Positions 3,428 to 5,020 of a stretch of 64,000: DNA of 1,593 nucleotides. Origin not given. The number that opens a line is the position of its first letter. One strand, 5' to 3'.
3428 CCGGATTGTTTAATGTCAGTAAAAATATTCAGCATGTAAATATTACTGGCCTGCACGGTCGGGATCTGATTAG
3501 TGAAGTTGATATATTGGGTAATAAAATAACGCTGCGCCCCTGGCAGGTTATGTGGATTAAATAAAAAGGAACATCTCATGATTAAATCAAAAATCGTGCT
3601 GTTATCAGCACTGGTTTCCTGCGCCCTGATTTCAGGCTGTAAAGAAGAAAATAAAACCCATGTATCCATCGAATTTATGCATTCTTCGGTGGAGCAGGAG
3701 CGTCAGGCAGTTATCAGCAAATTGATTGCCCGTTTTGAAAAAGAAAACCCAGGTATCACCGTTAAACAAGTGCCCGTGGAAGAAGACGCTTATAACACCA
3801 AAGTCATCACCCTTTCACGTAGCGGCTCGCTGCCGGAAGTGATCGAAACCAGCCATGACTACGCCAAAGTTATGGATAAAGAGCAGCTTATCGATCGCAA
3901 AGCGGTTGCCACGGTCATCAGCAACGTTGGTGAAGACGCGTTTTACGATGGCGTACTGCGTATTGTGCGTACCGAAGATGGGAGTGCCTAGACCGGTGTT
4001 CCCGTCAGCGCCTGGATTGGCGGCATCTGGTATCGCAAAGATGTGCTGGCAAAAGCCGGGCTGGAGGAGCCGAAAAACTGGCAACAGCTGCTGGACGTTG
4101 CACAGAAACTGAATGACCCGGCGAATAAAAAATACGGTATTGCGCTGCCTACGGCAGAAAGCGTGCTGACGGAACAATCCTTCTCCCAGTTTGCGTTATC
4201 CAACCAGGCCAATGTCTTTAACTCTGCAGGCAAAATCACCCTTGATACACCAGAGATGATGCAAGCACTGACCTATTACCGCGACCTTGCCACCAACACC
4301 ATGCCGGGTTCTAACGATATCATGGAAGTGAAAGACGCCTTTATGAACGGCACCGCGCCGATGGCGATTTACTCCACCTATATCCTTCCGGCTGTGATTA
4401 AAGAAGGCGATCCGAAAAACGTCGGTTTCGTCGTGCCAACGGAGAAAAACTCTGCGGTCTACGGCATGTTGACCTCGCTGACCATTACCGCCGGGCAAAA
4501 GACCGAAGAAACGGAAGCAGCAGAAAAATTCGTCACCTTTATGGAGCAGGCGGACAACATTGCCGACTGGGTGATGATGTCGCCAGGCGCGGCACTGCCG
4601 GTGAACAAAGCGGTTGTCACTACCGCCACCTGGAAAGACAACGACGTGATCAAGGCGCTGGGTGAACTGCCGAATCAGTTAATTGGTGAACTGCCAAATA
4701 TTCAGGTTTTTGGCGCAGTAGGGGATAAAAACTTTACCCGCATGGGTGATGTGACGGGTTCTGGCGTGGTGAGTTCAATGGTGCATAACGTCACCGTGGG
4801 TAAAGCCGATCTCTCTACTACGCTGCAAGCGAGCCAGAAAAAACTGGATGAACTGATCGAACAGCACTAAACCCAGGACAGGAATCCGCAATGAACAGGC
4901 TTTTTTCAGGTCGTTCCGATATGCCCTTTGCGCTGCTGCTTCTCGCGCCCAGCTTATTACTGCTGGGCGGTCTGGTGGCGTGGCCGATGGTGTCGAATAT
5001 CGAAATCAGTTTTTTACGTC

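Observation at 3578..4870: ycjN (periplasmic binding protein of the ycj sugar cluster) carries a single in-frame TAG stop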

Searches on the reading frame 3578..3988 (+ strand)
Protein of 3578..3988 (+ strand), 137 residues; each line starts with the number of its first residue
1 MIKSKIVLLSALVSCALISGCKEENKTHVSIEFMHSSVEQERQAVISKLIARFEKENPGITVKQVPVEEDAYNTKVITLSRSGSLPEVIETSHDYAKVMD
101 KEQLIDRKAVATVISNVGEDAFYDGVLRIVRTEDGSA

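Call 37: find_encoding_contigs(protein=window:3578-3988:+, flank=3000, max_places=10)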
Protein window:3578-3988:+ (137 aa): 24 contigs read that carry it; 3 places shown.
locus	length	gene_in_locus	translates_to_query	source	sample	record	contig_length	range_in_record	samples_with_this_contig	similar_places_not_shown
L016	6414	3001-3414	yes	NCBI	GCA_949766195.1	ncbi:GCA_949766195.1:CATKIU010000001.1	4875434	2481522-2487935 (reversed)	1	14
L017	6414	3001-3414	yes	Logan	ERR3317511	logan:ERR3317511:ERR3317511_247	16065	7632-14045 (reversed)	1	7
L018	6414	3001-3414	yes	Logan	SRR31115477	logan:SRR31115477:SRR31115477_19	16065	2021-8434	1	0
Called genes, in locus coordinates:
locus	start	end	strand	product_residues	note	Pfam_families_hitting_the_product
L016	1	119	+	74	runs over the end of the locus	PF06667:PspB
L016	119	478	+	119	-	PF04024:PspC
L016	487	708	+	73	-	PF09584:Phageshock_PspD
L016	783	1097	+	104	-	PF00581:Rhodanese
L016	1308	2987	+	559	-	PF00128:Alpha-amylase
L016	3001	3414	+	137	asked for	PF01547:SBP_bac_1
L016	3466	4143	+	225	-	PF01547:SBP_bac_1, PF13416:SBP_bac_8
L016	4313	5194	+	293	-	PF00528:BPD_transp_1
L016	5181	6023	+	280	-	PF00528:BPD_transp_1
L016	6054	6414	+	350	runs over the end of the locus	PF00107:ADH_zinc_N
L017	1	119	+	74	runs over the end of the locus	PF06667:PspB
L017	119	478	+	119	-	PF04024:PspC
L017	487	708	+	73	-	PF09584:Phageshock_PspD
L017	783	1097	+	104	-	PF00581:Rhodanese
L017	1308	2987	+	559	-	PF00128:Alpha-amylase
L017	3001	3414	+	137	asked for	PF01547:SBP_bac_1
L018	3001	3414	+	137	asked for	PF01547:SBP_bac_1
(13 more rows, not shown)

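Call 39: list_cluster_members(proteins=[window:3578-3988:+, L002:12001-13290:+, window:4043-4867:+])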
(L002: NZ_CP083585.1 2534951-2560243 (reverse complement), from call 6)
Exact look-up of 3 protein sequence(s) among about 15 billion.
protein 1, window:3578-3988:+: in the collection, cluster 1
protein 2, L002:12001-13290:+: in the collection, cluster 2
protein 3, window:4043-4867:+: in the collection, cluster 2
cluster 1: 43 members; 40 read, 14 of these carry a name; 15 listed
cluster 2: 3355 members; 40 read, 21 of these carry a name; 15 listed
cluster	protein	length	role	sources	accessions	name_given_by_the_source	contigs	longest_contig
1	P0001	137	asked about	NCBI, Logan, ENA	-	-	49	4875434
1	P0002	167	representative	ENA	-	-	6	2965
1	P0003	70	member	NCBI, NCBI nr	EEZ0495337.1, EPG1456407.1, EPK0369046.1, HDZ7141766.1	TPA: carbohydrate ABC transporter substrate-binding protein, partial [Escherichia coli] | carbohydrate ABC transporter substrate-binding protein [Escherichia coli]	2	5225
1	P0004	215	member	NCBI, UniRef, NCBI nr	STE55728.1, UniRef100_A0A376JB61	ABC transporter substrate-binding protein [Escherichia coli] | ABC transporter substrate-binding protein n=1 Tax=Escherichia coli TaxID=562 ...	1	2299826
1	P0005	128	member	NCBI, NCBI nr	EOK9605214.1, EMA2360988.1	extracellular solute-binding protein, partial [Escherichia coli] | carbohydrate ABC transporter substrate-binding protein [Escherichia coli]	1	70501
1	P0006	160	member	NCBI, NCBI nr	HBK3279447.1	TPA: carbohydrate ABC transporter substrate-binding protein, partial [Escherichia coli] | carbohydrate ABC transporter substrate-binding protein [Escherichia coli]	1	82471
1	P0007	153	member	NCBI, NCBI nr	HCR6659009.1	TPA: carbohydrate ABC transporter substrate-binding protein, partial [Shigella flexneri] | carbohydrate ABC transporter substrate-binding protein [Shigella flexneri]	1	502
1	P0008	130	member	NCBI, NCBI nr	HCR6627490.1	TPA: carbohydrate ABC transporter substrate-binding protein, partial [Shigella flexneri] | carbohydrate ABC transporter substrate-binding protein [Shigella flexneri]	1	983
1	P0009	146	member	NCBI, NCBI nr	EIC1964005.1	carbohydrate ABC transporter substrate-binding protein, partial [Escherichia coli] | carbohydrate ABC transporter substrate-binding protein [Escherichia coli]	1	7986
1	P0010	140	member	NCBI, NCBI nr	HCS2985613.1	TPA: carbohydrate ABC transporter substrate-binding protein, partial [Shigella flexneri] | carbohydrate ABC transporter substrate-binding protein [Shigella flexneri]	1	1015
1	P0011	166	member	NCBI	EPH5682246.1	ABC transporter substrate-binding protein, partial [Escherichia coli]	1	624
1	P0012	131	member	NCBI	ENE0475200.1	carbohydrate ABC transporter substrate-binding protein, partial [Escherichia coli]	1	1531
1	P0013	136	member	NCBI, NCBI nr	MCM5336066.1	ABC transporter substrate-binding protein, partial [Escherichia coli] | ABC transporter substrate-binding protein [Escherichia coli]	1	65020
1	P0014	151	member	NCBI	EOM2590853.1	extracellular solute-binding protein, partial [Escherichia coli]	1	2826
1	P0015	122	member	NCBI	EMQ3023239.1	carbohydrate ABC transporter substrate-binding protein, partial [Shigella sonnei]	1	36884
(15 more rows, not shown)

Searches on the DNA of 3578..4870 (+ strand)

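Call 4: search_dna_similar(query=window:3578-4870:+, collection=ecoli_genomes, mode=near, max_rows=40)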
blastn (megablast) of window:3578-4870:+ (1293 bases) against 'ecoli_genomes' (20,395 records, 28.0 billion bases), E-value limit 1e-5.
Records with a match: 5001; places in all: 5014; records where one place covers at least 80% of the query: 4991.
Genomes with a match: 5001 of 5426; with a place that covers at least 80% of the query: 4991. Places per genome that has any: lowest 1, median 1, highest 3. On chromosomes: 5008 places; on plasmids: 6.
Best place of each record, by identity: >=99% 3; 95-99% 2260; 90-95% 2738.
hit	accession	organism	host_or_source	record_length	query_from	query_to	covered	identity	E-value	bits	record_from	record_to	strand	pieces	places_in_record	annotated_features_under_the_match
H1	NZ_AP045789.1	Escherichia coli strain 23CRST027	Homo sapiens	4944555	1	1293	100%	100.0%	0e+0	2388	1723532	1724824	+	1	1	ycjN: ABC transporter substrate-binding protein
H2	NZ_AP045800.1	Escherichia coli strain 23CRST031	Homo sapiens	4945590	1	1293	100%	100.0%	0e+0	2388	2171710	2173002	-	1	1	ycjN: ABC transporter substrate-binding protein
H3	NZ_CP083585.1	Escherichia coli strain ECNB21-M121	meat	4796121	1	1293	100%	99.9%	0e+0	2383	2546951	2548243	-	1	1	ycjN: ABC transporter substrate-binding protein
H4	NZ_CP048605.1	Escherichia coli strain PapRG-06-5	Papio papio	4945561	1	1293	100%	98.3%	0e+0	2266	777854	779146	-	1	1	ycjN: ABC transporter substrate-binding protein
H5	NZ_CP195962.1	Escherichia coli strain D8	Water sample from the Juan Diaz River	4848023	1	1293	100%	98.3%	0e+0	2266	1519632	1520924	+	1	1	ycjN: ABC transporter substrate-binding protein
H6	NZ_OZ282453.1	Escherichia coli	restricted access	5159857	1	1293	100%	98.3%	0e+0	2266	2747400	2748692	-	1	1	ycjN: ABC transporter substrate-binding protein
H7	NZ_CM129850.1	Escherichia coli strain TB06051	fresh water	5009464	1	1293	100%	98.1%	0e+0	2255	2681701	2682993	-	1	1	ycjN: ABC transporter substrate-binding protein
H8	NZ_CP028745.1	Escherichia coli strain A30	Papio cynocephalus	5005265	1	1293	100%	97.7%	0e+0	2222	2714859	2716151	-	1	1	ycjN: ABC transporter substrate-binding protein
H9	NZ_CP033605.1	Escherichia coli O157:H7 strain TR01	Cattle carcass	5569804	1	1293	100%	97.6%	0e+0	2217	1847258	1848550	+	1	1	ycjN: ABC transporter substrate-binding protein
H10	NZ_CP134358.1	Escherichia coli strain TUM13936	Homo sapiens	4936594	1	1293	100%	97.6%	0e+0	2217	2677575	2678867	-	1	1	ycjN: ABC transporter substrate-binding protein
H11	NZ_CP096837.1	Escherichia coli strain PS10-3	small intestine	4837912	1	1293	100%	97.5%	0e+0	2211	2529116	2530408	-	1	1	ycjN: ABC transporter substrate-binding protein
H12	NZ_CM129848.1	Escherichia coli strain TB06052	fresh water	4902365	1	1293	100%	97.5%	0e+0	2211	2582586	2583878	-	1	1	ycjN: ABC transporter substrate-binding protein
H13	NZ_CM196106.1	Escherichia coli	urban waste bin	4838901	1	1293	100%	97.5%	0e+0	2211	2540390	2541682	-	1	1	ycjN: ABC transporter substrate-binding protein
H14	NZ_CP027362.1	Escherichia coli strain 95-3192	missing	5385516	1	1293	100%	97.3%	0e+0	2194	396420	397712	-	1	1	ycjN: ABC transporter substrate-binding protein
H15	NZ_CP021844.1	Escherichia coli strain EC1515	Homo sapiens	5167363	1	1293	100%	97.3%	0e+0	2194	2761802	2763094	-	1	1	ycjN: ABC transporter substrate-binding protein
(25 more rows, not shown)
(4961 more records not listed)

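Call 5: get_annotated_region(hit=H1, flank=12000)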
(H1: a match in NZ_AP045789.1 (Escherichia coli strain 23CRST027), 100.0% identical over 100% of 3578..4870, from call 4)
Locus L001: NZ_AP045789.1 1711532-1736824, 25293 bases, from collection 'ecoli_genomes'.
description: Escherichia coli strain 23CRST027 chromosome, complete genome
organism: Escherichia coli strain 23CRST027 (NCBI taxid 562)
replicon: chromosome; assembly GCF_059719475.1
host: Homo sapiens; source: feces; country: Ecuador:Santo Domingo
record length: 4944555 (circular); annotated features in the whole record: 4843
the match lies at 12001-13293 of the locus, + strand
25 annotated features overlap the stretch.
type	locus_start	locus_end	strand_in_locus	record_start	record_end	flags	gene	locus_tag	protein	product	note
CDS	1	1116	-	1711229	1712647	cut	puuA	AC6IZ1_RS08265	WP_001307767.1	glutamate-putrescine ligase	-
CDS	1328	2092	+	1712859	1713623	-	puuD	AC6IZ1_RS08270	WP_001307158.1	gamma-glutamyl-gamma-aminobutyrate hydrolase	-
CDS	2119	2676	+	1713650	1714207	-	puuR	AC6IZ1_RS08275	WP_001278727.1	HTH-type transcriptional regulator PuuR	-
CDS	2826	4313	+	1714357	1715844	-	puuC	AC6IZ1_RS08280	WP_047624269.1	aldehyde dehydrogenase PuuC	-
CDS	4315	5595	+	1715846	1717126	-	puuB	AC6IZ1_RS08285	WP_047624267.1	gamma-glutamylputrescine oxidase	-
CDS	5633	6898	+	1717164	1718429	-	puuE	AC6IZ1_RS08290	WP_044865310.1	4-aminobutyrate transaminase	-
CDS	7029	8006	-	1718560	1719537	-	pspF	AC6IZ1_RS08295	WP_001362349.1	phage shock protein operon transcriptional activator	-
CDS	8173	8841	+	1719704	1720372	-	pspA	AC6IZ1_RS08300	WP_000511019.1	phage shock protein PspA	-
CDS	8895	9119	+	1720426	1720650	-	pspB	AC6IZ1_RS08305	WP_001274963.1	envelope stress response membrane protein PspB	-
CDS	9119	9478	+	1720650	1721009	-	pspC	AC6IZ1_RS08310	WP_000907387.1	envelope stress response membrane protein PspC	-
CDS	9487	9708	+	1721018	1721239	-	pspD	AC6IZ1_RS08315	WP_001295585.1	phage shock protein PspD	-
CDS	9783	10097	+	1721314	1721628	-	pspE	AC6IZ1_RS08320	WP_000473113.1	thiosulfate sulfurtransferase PspE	-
CDS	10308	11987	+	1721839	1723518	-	ycjM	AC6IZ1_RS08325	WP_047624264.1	glucosylglycerate phosphorylase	-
CDS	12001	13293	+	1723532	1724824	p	ycjN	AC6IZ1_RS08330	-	ABC transporter substrate-binding protein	internal stop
CDS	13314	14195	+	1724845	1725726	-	ycjO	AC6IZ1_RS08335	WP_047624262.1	carbohydrate ABC transporter permease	-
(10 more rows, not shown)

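Call 6: get_annotated_region(hit=H3, flank=12000)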
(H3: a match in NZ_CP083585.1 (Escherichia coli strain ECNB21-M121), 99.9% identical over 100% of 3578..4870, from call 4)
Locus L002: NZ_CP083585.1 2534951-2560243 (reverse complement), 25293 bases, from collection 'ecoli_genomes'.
description: Escherichia coli strain ECNB21-M121 chromosome, complete genome
organism: Escherichia coli strain ECNB21-M121 (NCBI taxid 562)
replicon: chromosome; assembly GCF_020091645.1
host: -; source: meat; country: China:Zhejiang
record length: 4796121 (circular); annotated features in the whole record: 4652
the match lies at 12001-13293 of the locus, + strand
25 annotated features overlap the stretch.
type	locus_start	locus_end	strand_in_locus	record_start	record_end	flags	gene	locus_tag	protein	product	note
CDS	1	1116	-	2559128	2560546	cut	puuA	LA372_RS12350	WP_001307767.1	glutamate-putrescine ligase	-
CDS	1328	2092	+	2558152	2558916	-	puuD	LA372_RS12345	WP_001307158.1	gamma-glutamyl-gamma-aminobutyrate hydrolase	-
CDS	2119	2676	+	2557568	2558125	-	puuR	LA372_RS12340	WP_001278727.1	HTH-type transcriptional regulator PuuR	-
CDS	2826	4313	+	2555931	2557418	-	puuC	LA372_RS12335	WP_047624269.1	aldehyde dehydrogenase PuuC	-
CDS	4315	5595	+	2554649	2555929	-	puuB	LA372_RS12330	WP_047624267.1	gamma-glutamylputrescine oxidase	-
CDS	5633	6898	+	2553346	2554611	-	puuE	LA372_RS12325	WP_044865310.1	4-aminobutyrate transaminase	-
CDS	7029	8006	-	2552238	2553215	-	pspF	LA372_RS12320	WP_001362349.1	phage shock protein operon transcriptional activator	-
CDS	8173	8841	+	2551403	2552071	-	pspA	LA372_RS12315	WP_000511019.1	phage shock protein PspA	-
CDS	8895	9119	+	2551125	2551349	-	pspB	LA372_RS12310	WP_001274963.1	envelope stress response membrane protein PspB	-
CDS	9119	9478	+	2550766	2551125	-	pspC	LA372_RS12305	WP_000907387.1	envelope stress response membrane protein PspC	-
CDS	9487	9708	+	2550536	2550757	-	pspD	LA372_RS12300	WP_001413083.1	phage shock protein PspD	-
CDS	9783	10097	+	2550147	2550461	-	pspE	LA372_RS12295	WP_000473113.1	thiosulfate sulfurtransferase PspE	-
CDS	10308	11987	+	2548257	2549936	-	ycjM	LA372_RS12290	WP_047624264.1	glucosylglycerate phosphorylase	-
CDS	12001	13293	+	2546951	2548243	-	ycjN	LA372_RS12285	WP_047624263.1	ABC transporter substrate-binding protein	-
CDS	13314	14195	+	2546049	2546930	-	ycjO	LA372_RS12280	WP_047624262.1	carbohydrate ABC transporter permease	-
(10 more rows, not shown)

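Call 8: search_dna_similar(query=window:3963-4017:+, collection=ecoli_genomes, mode=near, max_rows=30, max_evalue=10)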
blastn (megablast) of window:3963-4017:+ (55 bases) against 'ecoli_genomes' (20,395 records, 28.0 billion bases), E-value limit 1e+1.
Records with a match: 2; places in all: 2; records where one place covers at least 80% of the query: 2.
Genomes with a match: 2 of 5426; with a place that covers at least 80% of the query: 2. Places per genome that has any: lowest 1, median 1, highest 1. On chromosomes: 2 places; on plasmids: 0.
Best place of each record, by identity: >=99% 2.
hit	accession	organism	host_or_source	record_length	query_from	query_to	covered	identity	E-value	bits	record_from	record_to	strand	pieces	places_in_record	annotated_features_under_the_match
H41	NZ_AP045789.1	Escherichia coli strain 23CRST027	Homo sapiens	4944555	1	55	100%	100.0%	9e-20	102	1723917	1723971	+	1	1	ycjN: ABC transporter substrate-binding protein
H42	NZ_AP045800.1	Escherichia coli strain 23CRST031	Homo sapiens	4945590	1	55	100%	100.0%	9e-20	102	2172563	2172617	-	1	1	ycjN: ABC transporter substrate-binding protein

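Call 9: get_annotated_region(hit=H2, flank=20000)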
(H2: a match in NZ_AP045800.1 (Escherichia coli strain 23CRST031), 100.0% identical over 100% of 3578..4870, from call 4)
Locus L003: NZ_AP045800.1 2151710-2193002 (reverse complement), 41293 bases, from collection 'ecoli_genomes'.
description: Escherichia coli strain 23CRST031 chromosome, complete genome
organism: Escherichia coli strain 23CRST031 (NCBI taxid 562)
replicon: chromosome; assembly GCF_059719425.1
host: Homo sapiens; source: feces; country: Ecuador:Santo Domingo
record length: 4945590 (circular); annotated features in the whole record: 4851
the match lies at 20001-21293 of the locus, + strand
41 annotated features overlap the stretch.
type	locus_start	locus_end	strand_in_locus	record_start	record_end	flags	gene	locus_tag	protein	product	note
CDS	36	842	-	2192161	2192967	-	sapF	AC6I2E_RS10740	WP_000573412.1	peptide ABC transporter ATP-binding protein SapF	-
CDS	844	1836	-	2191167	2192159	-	sapD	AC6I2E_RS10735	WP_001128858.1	peptide ABC transporter ATP-binding protein SapD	-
CDS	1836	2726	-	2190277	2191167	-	sapC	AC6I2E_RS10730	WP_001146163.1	peptide ABC transporter permease SapC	-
CDS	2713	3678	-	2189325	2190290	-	sapB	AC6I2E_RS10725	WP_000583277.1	putrescine export ABC transporter permease SapB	-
CDS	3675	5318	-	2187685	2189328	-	sapA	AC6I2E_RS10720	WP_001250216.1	ABC transporter substrate-binding protein SapA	-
CDS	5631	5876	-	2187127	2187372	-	ymjA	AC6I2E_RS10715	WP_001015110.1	YmjA family protein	-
CDS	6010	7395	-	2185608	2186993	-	puuP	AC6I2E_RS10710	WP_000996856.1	putrescine/proton symporter PuuP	-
CDS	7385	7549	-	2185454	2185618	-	ymjE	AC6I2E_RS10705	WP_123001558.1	YmjE family protein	-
CDS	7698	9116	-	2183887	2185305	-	puuA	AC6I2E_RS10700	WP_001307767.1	glutamate-putrescine ligase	-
CDS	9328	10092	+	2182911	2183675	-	puuD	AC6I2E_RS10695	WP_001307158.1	gamma-glutamyl-gamma-aminobutyrate hydrolase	-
CDS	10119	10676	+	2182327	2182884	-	puuR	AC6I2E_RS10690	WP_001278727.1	HTH-type transcriptional regulator PuuR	-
CDS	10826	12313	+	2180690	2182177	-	puuC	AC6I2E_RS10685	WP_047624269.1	aldehyde dehydrogenase PuuC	-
CDS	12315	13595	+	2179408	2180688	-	puuB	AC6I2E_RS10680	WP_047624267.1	gamma-glutamylputrescine oxidase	-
CDS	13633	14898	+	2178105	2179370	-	puuE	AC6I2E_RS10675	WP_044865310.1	4-aminobutyrate transaminase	-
CDS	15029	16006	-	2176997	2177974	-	pspF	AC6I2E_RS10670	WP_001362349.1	phage shock protein operon transcriptional activator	-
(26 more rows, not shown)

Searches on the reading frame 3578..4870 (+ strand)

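Call 42: search_solved_structures(query=L002:12001-13290:+, max_evalue=1e-20, show_alignments=1)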
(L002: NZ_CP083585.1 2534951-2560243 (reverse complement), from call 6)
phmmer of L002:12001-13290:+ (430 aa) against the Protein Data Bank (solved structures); distinct sequences matched with E-value up to 1e-20: 3.
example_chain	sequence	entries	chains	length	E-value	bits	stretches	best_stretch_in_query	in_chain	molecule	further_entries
8vqk_A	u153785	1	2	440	1.3e-279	929.6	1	1-430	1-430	Putative ABC transporter periplasmic-binding protein YcjN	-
7v09_A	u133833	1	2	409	9.2e-211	702.9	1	22-429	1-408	Multiple sugar transport system periplasmic sugar-binding protein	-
8ula_A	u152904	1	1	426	8e-164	548.4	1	23-425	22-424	Extracellular solute-binding protein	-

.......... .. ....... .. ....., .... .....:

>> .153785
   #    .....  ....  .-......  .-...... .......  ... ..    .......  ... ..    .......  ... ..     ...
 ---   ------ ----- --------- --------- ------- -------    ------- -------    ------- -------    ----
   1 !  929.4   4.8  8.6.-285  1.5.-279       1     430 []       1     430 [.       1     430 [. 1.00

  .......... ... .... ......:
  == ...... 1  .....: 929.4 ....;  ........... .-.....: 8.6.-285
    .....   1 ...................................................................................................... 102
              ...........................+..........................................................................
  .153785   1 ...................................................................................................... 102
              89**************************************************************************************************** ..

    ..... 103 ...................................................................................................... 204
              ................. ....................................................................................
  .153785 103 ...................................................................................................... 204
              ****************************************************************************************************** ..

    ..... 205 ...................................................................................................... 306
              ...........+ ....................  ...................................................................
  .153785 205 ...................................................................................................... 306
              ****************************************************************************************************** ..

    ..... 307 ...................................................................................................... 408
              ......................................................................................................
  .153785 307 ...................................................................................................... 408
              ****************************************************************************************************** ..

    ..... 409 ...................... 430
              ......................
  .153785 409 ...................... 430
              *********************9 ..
